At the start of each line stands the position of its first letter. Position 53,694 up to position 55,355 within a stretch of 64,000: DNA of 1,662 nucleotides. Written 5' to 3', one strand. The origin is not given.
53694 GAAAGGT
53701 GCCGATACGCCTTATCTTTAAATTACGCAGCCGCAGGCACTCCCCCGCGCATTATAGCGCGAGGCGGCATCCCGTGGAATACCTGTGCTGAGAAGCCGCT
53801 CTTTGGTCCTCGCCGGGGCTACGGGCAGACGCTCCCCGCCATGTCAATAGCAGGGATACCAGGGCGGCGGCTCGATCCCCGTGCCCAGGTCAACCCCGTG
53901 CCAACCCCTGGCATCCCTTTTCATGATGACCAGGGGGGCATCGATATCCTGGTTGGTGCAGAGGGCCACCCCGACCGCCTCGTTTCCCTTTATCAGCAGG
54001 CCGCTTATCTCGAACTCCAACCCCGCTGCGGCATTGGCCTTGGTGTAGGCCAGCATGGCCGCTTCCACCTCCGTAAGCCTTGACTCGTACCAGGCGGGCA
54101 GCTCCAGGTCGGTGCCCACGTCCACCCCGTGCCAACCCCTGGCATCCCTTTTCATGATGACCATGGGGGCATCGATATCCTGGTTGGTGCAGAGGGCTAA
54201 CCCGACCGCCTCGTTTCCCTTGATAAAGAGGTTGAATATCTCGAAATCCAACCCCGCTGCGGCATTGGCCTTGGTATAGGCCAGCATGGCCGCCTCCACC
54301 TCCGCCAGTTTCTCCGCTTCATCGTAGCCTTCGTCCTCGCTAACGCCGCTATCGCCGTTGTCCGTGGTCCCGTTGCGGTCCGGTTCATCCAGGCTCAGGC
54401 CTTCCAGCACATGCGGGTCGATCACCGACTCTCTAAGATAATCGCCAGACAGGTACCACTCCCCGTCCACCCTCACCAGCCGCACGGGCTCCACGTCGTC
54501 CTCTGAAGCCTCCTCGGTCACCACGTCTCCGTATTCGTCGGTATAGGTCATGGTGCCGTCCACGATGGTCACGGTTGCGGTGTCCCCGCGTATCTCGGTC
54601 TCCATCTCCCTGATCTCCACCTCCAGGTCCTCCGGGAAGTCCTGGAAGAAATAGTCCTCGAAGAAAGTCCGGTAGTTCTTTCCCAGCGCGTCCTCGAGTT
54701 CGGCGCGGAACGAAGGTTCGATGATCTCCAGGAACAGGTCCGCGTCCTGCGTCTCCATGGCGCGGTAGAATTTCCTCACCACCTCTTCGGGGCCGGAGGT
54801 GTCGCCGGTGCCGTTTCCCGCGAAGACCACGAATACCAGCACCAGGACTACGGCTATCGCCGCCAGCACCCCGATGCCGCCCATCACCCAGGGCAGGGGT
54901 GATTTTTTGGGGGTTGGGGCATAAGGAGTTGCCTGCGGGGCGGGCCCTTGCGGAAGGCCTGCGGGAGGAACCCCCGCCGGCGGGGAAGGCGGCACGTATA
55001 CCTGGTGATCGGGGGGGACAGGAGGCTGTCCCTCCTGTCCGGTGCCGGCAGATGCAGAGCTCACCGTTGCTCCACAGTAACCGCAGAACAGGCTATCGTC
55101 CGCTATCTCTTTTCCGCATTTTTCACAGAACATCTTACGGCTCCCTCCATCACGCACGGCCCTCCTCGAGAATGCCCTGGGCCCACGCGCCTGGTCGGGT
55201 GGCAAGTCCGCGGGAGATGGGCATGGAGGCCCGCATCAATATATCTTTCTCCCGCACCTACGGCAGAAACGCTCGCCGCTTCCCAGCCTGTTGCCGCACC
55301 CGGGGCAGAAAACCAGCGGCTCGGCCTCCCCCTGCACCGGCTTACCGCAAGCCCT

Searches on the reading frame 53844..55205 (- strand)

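Call 68: search_protein_families(library=pfam, proteins=[window:53844-55205:-], max_evalue=0.00001)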
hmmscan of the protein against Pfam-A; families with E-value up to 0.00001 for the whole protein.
window:53844-55205:- (453 aa): 1 family
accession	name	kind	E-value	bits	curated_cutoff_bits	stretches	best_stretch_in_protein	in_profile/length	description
PF13240.11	Zn_Ribbon_1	-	1.5e-07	31.4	25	1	26-47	1-22/23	zinc-ribbon domain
